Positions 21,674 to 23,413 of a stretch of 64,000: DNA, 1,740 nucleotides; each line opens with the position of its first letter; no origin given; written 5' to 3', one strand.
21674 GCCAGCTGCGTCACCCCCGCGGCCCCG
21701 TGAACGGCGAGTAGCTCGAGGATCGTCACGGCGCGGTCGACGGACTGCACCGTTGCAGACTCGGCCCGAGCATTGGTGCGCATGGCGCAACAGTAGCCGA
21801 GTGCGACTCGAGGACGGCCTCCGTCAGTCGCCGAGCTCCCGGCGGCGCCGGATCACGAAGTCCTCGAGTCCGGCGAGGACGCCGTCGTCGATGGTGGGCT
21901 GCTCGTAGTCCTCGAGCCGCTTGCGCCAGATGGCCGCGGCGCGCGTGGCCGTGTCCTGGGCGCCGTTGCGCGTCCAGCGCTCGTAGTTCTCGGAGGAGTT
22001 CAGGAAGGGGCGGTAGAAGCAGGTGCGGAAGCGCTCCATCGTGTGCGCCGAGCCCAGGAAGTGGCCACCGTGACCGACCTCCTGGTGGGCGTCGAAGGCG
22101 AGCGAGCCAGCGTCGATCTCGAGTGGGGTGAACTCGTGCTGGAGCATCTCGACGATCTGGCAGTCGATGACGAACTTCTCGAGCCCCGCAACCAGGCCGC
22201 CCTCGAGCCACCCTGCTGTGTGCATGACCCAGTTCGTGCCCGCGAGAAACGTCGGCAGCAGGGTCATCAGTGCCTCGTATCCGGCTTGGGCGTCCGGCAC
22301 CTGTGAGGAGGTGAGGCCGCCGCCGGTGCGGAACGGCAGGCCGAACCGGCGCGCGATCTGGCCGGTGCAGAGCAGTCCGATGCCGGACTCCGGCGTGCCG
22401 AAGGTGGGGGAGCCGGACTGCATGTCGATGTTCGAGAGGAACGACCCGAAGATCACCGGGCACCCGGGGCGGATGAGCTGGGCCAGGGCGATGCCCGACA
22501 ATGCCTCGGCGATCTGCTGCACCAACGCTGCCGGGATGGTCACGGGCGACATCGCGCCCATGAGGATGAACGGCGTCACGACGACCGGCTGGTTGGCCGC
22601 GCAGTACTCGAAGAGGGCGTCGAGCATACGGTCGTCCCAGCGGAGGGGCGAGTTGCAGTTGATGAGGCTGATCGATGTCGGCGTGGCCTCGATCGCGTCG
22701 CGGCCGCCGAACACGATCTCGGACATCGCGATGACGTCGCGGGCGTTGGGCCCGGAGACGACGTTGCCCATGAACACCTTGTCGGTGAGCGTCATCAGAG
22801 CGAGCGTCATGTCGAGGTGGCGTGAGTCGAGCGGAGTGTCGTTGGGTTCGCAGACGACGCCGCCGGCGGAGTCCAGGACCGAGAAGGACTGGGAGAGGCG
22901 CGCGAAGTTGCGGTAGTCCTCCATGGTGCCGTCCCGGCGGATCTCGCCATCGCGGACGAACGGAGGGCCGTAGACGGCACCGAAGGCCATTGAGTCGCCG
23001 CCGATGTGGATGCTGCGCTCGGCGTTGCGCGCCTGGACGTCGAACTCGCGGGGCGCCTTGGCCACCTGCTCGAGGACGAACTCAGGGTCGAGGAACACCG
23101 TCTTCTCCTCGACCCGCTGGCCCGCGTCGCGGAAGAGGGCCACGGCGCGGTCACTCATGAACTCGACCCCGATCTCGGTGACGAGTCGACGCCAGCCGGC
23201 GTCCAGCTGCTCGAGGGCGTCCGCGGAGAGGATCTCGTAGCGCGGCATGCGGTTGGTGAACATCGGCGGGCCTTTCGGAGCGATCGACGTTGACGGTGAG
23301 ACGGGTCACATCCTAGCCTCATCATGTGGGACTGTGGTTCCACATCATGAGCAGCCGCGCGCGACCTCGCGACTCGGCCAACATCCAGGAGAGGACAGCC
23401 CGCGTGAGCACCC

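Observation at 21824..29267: Complete cobalamin-dependent quaternary-amine (probably glycine betaine) demethylation module in a respiratory actinobacterial context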

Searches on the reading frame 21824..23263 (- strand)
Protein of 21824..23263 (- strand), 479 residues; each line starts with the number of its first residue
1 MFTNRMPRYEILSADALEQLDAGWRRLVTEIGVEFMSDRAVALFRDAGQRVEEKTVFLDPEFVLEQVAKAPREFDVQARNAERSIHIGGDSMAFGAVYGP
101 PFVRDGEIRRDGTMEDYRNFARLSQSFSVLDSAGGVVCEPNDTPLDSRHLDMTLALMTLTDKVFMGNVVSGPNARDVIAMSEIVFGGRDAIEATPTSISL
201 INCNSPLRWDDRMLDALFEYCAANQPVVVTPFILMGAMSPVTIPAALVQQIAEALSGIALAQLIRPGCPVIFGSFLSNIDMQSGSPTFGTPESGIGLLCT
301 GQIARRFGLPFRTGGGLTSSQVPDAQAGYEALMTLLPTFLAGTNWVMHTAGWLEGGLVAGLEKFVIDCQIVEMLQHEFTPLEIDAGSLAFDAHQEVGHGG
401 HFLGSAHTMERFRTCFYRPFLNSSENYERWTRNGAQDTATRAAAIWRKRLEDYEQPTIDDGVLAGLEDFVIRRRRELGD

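Call 4: search_protein_families(library=pfam, proteins=[window:21824-23263:-])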
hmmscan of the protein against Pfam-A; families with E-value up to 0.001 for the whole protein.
window:21824-23263:- (479 aa): 1 family
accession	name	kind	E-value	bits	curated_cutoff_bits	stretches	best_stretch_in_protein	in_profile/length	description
PF06253.16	MTTB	-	1.6e-187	624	25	1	3-478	25-500/500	Trimethylamine methyltransferase (MTTB)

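Call 5: search_protein_families(library=ncbifam, proteins=[window:21824-23263:-])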
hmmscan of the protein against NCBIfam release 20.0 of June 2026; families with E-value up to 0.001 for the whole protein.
window:21824-23263:- (479 aa): 1 family
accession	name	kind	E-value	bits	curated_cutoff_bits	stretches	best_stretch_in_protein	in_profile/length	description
TIGR02369.2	trimeth_pyl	equivalog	2e-82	277.2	525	1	10-470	4-465/469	[trimethylamine--corrinoid protein] Co-methyltransferase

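Call 15: find_homologous_proteins(query=window:21824-23263:-, max_evalue=1e-20)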
Query window:21824-23263:- (479 aa): 7991 proteins with E <= 1e-20 among 8000 candidates; the best 120 are listed.
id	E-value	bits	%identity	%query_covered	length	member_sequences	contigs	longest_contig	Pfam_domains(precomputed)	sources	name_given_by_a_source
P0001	0.0e+0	1026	93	100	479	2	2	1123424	PF06253.17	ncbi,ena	-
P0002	0.0e+0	1016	92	100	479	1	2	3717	PF06253.17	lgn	-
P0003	0.0e+0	1012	91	100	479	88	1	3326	PF06253.17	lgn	-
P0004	0.0e+0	1012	92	100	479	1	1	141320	PF06253.17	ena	-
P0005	0.0e+0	1011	91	100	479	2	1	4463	PF06253.17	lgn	-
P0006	0.0e+0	1011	92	100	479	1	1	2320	PF06253.17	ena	-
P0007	0.0e+0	1011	92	100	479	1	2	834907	PF06253.17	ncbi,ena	ncbi:MAG: trimethylamine methyltransferase family protein [Ornithinibacter sp.]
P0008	1.5e-298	1008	91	100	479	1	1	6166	PF06253.17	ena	-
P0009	4.6e-298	1006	91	100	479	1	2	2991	PF06253.17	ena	-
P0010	2.4e-297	1004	91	100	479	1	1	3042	PF06253.17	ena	-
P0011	7.8e-297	1002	91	100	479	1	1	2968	PF06253.17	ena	-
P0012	3.0e-296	1000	91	100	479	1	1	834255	PF06253.17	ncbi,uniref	ncbi:trimethylamine methyltransferase family protein [Oryzobacter sp. R7]|uniref:trimethylamine meth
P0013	2.7e-295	997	90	100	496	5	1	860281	PF06253.17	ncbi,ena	-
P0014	4.9e-295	996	90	100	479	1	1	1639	PF06253.17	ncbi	-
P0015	1.4e-294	995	90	100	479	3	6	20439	PF06253.17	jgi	jgi:trimethylamine---corrinoid protein Co-methyltransferase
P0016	1.9e-294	995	90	100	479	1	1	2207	PF06253.17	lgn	-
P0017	5.2e-294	993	90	100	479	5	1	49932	PF06253.17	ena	-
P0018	2.7e-293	991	89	100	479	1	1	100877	PF06253.17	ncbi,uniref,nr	ncbi:trimethylamine methyltransferase family protein [Phycicoccus flavus]|uniref:Methyltransferase n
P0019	1.4e-292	988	89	100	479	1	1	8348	PF06253.17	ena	-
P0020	2.0e-292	988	89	100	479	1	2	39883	PF06253.17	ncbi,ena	-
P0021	2.7e-292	987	89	100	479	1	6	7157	PF06253.17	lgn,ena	-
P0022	3.7e-292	987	89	100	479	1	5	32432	PF06253.17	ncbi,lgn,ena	-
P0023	6.4e-292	986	89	100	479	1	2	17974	PF06253.17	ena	-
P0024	7.1e-292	986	89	100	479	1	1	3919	PF06253.17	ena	-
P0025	7.2e-292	986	89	100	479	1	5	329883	PF06253.17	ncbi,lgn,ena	-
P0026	8.7e-292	986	89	100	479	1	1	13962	PF06253.17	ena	-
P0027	2.5e-291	984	89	100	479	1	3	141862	PF06253.17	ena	-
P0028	3.8e-291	984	89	100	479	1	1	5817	PF06253.17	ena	-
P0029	1.4e-290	982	89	100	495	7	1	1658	PF06253.17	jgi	jgi:trimethylamine---corrinoid protein Co-methyltransferase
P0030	2.9e-285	964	87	100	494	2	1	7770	PF06253.17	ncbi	-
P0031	5.4e-285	963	87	100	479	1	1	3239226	PF06253.17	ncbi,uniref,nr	ncbi:trimethylamine methyltransferase family protein [Phycicoccus endophyticus]|uniref:Methyltransfe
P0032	1.4e-284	962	87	100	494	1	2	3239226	PF06253.17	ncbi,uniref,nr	ncbi:trimethylamine methyltransferase family protein [Phycicoccus endophyticus]|uniref:trimethylamin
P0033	4.9e-284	960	86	100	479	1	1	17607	PF06253.17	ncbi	-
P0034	2.3e-283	958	86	100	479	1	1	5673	PF06253.17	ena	-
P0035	1.4e-279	945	85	100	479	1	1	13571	PF06253.17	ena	-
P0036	4.1e-279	944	85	100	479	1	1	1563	PF06253.17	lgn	-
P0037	8.9e-279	943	85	100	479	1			PF06253.17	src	-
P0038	3.0e-277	938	85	100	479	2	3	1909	PF06253.17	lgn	-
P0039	2.3e-276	935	84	100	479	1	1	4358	PF06253.17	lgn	-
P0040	2.3e-276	935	84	100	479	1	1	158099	PF06253.17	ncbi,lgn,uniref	ncbi:trimethylamine methyltransferase family protein [Agilicoccus flavus]|uniref:trimethylamine meth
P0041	2.8e-276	935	84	100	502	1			PF06253.17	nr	nr:trimethylamine methyltransferase family protein [Agilicoccus flavus]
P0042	3.2e-276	934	84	100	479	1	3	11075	PF06253.17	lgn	-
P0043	4.6e-276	934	84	100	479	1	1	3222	PF06253.17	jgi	jgi:trimethylamine--corrinoid protein Co-methyltransferase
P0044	6.6e-276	933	84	100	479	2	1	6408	PF06253.17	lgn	-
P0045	6.7e-276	933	84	100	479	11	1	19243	PF06253.17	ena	-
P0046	1.1e-275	933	84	100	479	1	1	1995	PF06253.17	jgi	jgi:trimethylamine--corrinoid protein Co-methyltransferase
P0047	1.1e-275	933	83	100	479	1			PF06253.17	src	-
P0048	1.2e-275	933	84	100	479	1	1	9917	PF06253.17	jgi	jgi:trimethylamine---corrinoid protein Co-methyltransferase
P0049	1.4e-275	932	84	100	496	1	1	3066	PF06253.17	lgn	-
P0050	1.8e-275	932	84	100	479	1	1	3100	PF06253.17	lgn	-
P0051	2.4e-275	932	84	100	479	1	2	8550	PF06253.17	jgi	jgi:trimethylamine--corrinoid protein Co-methyltransferase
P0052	3.2e-275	931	84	100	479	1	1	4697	PF06253.17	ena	-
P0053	3.8e-275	931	84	100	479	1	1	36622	PF06253.17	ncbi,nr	ncbi:MAG: trimethylamine methyltransferase family protein [Phycicoccus sp.]|nr:trimethylamine methyl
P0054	4.8e-275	931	74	99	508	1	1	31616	PF06253.17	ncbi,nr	ncbi:MAG TPA: trimethylamine methyltransferase family protein [Nocardioides sp.]|nr:trimethylamine m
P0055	4.9e-275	931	84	100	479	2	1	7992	PF06253.17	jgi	jgi:trimethylamine--corrinoid protein Co-methyltransferase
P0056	6.3e-275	930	84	100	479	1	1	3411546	PF06253.17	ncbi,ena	-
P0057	7.1e-275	930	83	100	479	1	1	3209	PF06253.17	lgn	-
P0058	8.7e-275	930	83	100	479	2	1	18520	PF06253.17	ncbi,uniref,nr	ncbi:MAG TPA: trimethylamine methyltransferase family protein [Nocardioides sp.]|uniref:trimethylami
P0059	1.5e-274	929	88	94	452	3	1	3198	PF06253.17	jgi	jgi:trimethylamine--corrinoid protein Co-methyltransferase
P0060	2.2e-274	928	85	100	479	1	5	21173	PF06253.17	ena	-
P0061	3.9e-274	928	83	100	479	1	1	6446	PF06253.17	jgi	jgi:trimethylamine--corrinoid protein Co-methyltransferase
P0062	4.2e-274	927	84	100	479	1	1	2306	PF06253.17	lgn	-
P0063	5.0e-274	927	84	100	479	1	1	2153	PF06253.17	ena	-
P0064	5.5e-274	927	84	100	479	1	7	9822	PF06253.17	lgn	-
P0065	5.6e-274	927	83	100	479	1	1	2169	PF06253.17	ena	-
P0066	5.8e-274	927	83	100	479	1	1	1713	PF06253.17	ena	-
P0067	1.1e-273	926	83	100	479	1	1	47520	PF06253.17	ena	-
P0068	1.1e-273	926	84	100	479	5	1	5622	PF06253.17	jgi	jgi:trimethylamine--corrinoid protein Co-methyltransferase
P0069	1.3e-273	926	83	100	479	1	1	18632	PF06253.17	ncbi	-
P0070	1.7e-273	925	82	100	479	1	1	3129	PF06253.17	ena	-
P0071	2.2e-273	925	81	100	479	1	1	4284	PF06253.17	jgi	jgi:trimethylamine--corrinoid protein Co-methyltransferase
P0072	2.8e-273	925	83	100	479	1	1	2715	PF06253.17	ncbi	-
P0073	3.3e-273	924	83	100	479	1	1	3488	PF06253.17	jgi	jgi:trimethylamine---corrinoid protein Co-methyltransferase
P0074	3.5e-273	924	83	100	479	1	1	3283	PF06253.17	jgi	jgi:trimethylamine--corrinoid protein Co-methyltransferase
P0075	3.8e-273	924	83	100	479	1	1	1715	PF06253.17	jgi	jgi:trimethylamine--corrinoid protein Co-methyltransferase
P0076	4.8e-273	924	83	100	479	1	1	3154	PF06253.17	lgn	-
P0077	5.0e-273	924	83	100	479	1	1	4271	PF06253.17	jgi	jgi:trimethylamine---corrinoid protein Co-methyltransferase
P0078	5.8e-273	924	84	100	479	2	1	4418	PF06253.17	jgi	jgi:trimethylamine---corrinoid protein Co-methyltransferase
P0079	5.9e-273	924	82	100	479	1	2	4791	PF06253.17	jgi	jgi:trimethylamine--corrinoid protein Co-methyltransferase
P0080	6.8e-273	923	83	100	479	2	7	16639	PF06253.17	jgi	jgi:trimethylamine---corrinoid protein Co-methyltransferase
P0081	7.4e-273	923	83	100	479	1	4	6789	PF06253.17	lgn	-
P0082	7.8e-273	923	83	100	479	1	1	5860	PF06253.17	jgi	-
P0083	8.4e-273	923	82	100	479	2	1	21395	PF06253.17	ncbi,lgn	-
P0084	8.6e-273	923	83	100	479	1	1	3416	PF06253.17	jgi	jgi:trimethylamine--corrinoid protein Co-methyltransferase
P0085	9.3e-273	923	83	100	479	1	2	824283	PF06253.17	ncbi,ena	-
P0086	1.1e-272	923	83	100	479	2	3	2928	PF06253.17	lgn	-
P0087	1.3e-272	923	83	100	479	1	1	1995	PF06253.17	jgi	jgi:trimethylamine---corrinoid protein Co-methyltransferase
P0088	1.5e-272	922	82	100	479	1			PF06253.17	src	-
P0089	1.6e-272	922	82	100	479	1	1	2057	PF06253.17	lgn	-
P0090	2.3e-272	922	83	100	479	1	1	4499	PF06253.17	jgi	jgi:trimethylamine---corrinoid protein Co-methyltransferase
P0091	2.6e-272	922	83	100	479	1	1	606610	PF06253.17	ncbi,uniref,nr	ncbi:trimethylamine methyltransferase family protein [Nocardioides caldifontis]|uniref:trimethylamin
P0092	2.8e-272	921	83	100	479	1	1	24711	PF06253.17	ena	-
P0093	2.9e-272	921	83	100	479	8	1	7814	PF06253.17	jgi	jgi:trimethylamine--corrinoid protein Co-methyltransferase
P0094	2.9e-272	921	83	100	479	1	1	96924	PF06253.17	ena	-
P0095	3.4e-272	921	83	100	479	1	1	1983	PF06253.17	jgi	jgi:trimethylamine---corrinoid protein Co-methyltransferase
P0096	3.5e-272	921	84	100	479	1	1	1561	PF06253.17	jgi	-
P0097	4.2e-272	921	82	100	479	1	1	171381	PF06253.17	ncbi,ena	-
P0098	4.3e-272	921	84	99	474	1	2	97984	PF06253.17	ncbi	-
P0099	4.7e-272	921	82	100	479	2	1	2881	PF06253.17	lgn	-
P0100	5.1e-272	921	82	100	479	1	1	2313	PF06253.17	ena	-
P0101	5.4e-272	920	83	100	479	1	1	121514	PF06253.17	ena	-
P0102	7.2e-272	920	81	100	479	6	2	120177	PF06253.17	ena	-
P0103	7.2e-272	920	83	100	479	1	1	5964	PF06253.17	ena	-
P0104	7.4e-272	920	83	100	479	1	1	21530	PF06253.17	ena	-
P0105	8.1e-272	920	82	100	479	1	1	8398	PF06253.17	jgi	jgi:trimethylamine---corrinoid protein Co-methyltransferase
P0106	8.3e-272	920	81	100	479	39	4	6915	PF06253.17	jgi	jgi:trimethylamine--corrinoid protein Co-methyltransferase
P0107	8.4e-272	920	83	100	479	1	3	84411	PF06253.17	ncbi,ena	-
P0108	9.7e-272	920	82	100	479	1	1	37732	PF06253.17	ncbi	ncbi:MAG: trimethylamine methyltransferase family protein [Nocardioides sp.]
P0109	1.2e-271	919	82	100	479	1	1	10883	PF06253.17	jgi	jgi:trimethylamine---corrinoid protein Co-methyltransferase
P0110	1.2e-271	919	83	100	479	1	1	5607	PF06253.17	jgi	jgi:trimethylamine--corrinoid protein Co-methyltransferase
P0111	1.3e-271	919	83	100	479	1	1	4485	PF06253.17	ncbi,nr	ncbi:MAG: trimethylamine---corrinoid protein Co-methyltransferase [Nocardioidaceae bacterium]|nr:tri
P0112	1.4e-271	919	82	100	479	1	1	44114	PF06253.17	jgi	jgi:trimethylamine--corrinoid protein Co-methyltransferase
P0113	1.4e-271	919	82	100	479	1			PF06253.17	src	-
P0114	1.5e-271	919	82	100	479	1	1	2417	PF06253.17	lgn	-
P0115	1.6e-271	919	82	100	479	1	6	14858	PF06253.17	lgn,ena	-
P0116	1.6e-271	919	83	100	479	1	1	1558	PF06253.17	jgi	jgi:trimethylamine--corrinoid protein Co-methyltransferase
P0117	1.7e-271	919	82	100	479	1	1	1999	PF06253.17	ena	-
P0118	2.3e-271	918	82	100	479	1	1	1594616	PF06253.17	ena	-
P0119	2.3e-271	918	83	100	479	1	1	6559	PF06253.17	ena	-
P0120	2.4e-271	918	83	100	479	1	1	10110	PF06253.17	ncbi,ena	-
